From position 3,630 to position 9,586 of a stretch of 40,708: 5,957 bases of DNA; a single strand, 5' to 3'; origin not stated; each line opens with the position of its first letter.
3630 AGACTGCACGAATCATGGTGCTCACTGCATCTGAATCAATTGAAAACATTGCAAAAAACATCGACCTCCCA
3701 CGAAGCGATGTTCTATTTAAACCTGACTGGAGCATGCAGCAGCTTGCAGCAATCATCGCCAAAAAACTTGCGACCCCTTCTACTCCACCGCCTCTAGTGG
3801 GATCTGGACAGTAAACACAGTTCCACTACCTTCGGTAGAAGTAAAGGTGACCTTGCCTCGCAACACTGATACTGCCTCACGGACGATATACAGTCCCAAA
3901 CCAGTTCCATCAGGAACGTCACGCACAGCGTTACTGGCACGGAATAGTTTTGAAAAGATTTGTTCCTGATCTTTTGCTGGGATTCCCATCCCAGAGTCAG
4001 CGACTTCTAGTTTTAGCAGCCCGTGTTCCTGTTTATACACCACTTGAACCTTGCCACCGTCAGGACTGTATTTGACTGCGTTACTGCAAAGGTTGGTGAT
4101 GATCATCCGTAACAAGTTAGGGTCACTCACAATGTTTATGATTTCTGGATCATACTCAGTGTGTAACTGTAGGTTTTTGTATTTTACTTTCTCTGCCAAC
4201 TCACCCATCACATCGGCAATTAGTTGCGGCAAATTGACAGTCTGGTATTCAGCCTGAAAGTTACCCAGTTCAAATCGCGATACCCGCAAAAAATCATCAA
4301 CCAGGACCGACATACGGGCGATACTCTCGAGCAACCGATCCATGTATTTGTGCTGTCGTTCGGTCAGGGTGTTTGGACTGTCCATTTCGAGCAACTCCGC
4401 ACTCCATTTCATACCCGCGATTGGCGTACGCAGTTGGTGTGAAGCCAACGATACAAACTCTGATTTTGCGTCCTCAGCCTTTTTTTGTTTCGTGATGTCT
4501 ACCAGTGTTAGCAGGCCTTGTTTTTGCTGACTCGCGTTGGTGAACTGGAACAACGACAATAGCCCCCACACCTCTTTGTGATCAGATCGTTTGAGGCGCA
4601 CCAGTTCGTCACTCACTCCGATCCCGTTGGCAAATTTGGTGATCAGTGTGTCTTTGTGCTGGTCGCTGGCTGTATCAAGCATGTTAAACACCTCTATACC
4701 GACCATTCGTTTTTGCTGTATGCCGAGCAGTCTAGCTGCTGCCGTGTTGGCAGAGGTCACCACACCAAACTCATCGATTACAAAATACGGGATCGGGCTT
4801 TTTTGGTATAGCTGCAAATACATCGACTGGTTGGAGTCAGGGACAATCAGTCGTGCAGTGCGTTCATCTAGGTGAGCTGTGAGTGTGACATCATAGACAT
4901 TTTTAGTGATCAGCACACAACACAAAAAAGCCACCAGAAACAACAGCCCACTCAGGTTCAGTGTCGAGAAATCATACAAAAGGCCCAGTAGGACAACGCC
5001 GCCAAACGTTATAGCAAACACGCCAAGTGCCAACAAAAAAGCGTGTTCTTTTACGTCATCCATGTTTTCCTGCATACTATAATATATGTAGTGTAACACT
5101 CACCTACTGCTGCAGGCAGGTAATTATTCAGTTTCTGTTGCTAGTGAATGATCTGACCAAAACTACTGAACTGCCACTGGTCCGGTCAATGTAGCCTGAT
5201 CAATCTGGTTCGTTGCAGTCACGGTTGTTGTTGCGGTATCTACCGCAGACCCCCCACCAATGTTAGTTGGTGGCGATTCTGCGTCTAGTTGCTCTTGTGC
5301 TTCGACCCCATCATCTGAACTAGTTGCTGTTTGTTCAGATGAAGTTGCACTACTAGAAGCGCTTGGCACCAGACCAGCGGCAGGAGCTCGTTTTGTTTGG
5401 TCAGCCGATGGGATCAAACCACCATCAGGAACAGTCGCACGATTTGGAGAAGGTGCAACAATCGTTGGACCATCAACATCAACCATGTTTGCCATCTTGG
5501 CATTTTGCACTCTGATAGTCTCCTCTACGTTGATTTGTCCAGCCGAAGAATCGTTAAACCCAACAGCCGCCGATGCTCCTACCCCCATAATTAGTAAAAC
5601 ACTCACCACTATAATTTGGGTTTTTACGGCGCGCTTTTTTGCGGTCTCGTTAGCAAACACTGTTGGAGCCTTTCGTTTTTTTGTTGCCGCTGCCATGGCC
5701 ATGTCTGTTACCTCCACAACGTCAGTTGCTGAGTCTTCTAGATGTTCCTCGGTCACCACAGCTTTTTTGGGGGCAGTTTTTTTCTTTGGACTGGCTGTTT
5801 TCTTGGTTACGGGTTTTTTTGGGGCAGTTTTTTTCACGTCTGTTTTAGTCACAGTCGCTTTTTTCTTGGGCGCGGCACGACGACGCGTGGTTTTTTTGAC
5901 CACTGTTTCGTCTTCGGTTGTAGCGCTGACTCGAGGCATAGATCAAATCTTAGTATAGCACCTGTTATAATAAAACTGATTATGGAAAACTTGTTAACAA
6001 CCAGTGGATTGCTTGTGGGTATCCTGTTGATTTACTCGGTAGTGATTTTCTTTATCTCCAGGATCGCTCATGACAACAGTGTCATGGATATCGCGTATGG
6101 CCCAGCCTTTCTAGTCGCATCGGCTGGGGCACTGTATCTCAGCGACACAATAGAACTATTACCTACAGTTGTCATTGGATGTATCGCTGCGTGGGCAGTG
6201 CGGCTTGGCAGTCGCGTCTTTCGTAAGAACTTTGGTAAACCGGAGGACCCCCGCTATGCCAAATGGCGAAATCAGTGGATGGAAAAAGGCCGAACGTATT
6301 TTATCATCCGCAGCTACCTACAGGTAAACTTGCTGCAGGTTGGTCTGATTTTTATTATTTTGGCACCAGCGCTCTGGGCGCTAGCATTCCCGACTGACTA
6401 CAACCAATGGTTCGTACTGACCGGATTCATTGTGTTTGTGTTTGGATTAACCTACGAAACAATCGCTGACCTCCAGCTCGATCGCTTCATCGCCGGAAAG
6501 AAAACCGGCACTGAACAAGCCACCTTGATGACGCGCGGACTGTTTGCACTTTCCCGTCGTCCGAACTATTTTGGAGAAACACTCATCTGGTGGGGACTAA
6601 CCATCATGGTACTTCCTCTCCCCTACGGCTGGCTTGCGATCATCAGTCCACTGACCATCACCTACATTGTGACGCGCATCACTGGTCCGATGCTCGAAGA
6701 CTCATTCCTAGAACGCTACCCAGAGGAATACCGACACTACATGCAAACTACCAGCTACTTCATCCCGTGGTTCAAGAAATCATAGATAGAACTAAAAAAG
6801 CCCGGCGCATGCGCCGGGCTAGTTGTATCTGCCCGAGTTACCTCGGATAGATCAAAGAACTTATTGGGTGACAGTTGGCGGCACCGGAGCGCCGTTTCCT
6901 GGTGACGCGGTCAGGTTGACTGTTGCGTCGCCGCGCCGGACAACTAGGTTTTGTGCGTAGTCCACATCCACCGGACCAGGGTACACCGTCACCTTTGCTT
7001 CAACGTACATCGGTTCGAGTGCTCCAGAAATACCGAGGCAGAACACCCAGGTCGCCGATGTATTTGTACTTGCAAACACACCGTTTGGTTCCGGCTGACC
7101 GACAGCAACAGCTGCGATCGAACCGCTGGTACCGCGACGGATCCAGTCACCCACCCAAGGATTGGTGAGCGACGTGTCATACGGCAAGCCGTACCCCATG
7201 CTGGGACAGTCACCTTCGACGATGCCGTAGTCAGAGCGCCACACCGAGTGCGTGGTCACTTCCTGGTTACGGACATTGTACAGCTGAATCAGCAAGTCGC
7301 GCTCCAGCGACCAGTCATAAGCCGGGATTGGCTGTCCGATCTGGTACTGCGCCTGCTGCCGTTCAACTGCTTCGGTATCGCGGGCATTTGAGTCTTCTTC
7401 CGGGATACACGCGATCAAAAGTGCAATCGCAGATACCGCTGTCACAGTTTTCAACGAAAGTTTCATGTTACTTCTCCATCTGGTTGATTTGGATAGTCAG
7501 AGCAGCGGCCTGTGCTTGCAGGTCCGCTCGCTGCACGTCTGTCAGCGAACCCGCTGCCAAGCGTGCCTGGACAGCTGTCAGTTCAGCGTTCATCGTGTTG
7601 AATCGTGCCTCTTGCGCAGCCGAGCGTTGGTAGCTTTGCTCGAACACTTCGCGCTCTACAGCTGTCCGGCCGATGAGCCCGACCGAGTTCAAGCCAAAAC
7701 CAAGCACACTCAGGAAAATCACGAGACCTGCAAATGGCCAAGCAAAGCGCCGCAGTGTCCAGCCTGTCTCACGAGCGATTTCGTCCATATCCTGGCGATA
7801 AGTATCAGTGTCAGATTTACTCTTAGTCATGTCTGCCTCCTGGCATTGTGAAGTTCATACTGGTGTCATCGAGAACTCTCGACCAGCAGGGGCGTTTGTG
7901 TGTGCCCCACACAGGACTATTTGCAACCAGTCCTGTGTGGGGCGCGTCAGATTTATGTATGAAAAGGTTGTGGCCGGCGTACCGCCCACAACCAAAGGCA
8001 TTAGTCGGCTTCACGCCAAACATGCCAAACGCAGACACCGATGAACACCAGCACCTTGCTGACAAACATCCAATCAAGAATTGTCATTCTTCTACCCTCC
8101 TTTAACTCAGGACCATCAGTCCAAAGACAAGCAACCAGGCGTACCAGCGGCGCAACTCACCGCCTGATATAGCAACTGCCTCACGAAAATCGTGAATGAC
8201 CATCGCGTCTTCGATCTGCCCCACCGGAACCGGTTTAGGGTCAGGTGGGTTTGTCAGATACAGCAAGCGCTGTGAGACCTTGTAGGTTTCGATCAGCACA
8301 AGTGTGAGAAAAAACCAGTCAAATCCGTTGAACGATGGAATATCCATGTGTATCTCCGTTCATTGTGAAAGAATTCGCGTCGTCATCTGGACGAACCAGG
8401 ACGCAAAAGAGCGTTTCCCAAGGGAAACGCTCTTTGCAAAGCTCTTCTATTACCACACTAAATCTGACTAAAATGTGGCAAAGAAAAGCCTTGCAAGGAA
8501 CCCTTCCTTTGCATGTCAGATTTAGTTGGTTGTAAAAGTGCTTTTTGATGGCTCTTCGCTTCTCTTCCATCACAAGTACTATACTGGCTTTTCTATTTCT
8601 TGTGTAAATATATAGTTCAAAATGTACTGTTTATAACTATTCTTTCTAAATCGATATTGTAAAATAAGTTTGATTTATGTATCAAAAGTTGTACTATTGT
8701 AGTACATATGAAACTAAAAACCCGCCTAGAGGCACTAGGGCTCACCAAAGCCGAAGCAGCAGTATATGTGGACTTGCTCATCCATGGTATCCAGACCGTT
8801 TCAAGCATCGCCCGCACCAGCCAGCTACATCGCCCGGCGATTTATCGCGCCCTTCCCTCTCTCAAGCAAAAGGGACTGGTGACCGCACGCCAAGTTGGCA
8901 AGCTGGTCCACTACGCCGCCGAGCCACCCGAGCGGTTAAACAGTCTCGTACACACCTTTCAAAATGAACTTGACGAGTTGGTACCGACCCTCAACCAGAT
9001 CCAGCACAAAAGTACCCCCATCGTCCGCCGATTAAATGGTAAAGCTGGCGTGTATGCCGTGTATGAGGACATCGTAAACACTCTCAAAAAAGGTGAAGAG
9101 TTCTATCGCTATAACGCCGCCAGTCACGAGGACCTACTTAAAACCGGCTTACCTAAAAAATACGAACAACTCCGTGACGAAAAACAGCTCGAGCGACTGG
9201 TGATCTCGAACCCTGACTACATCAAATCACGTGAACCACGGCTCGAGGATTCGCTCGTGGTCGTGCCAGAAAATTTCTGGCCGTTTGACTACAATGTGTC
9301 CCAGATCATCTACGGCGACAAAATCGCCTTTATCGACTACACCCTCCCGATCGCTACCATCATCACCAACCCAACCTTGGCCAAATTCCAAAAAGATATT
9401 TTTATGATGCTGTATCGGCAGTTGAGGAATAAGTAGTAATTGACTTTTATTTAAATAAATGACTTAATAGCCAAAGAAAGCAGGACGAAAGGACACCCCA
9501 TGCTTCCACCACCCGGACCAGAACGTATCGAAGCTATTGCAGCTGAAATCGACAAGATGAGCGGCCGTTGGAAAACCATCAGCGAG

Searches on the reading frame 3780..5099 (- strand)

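Call 78: search_protein_families(library=pfam, proteins=[window:3780-5099:-], max_evalue=0.001)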
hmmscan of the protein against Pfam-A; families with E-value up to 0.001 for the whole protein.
window:3780-5099:- (439 aa): 8 families
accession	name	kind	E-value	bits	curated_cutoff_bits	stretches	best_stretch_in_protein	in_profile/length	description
PF02518.31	HATPase_c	-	2e-25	89.9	26.4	1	326-436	2-110/111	Histidine kinase-, DNA gyrase B-, and HSP90-like ATPase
PF00512.31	HisKA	-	2.6e-15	56.6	26.9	1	211-278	1-65/66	His Kinase A (phospho-acceptor) domain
PF00989.32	PAS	-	1e-09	38.8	22.6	1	93-197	2-107/113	PAS fold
PF13426.13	PAS_9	-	1.3e-07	32.2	27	1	104-204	3-103/103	PAS domain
PF08448.16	PAS_4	-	2.1e-06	28.4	23.1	1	100-206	3-109/110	PAS fold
PF13188.13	PAS_8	-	3e-05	24.2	21.8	1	94-143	3-52/65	PAS domain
PF13581.12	HATPase_c_2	-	3.8e-05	24.2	27.4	1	331-413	33-112/127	Histidine kinase-like ATPase domain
PF24820.1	Diguanyl_cycl_sensor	-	0.00024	21.5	28.1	1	105-155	9-59/109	Diguanylate cyclase-like sensor domain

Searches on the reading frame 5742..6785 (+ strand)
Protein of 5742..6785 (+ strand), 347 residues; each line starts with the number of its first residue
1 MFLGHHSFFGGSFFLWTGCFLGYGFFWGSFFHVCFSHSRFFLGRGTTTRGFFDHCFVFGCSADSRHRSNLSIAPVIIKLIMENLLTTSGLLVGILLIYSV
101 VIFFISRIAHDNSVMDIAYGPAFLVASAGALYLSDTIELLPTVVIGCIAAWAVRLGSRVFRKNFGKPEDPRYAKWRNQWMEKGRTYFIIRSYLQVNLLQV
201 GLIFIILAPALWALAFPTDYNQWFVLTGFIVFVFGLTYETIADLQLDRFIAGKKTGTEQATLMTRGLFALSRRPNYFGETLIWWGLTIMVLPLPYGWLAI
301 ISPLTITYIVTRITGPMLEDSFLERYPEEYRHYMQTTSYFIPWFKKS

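Call 78: search_protein_families(library=pfam, proteins=[window:5742-6785:+], max_evalue=0.001)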
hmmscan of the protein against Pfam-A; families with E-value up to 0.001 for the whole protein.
window:5742-6785:+ (347 aa): 4 families
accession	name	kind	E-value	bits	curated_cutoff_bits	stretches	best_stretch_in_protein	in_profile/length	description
PF06966.17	DUF1295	-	1.3e-44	152.9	20.4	1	103-337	2-235/235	Protein of unknown function (DUF1295)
PF02544.21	Steroid_dh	-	2.9e-08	34.3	22.6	1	219-302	35-116/150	3-oxo-5-alpha-steroid 4-dehydrogenase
PF04191.18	PEMT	-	3.3e-06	27.9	25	1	228-322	6-102/105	Phospholipid methyltransferase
PF04140.19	ICMT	-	1.3e-05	25.9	24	0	232-313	5-86/95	Isoprenylcysteine carboxyl methyltransferase (ICMT) family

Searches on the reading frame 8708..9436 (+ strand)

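Call 49: search_protein_families(library=pfam, proteins=[window:8708-9436:+], max_evalue=0.001)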
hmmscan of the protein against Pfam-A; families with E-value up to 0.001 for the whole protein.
window:8708-9436:+ (242 aa): 2 families
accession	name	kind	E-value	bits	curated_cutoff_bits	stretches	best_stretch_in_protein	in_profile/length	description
PF01978.25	TrmB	-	1.9e-15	56.9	25.6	1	7-74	1-67/68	Sugar-specific transcriptional regulator TrmB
PF08221.17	HTH_9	-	0.00038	20.9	23.4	1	17-60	16-59/62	RNA polymerase III subunit RPC82 helix-turn-helix domain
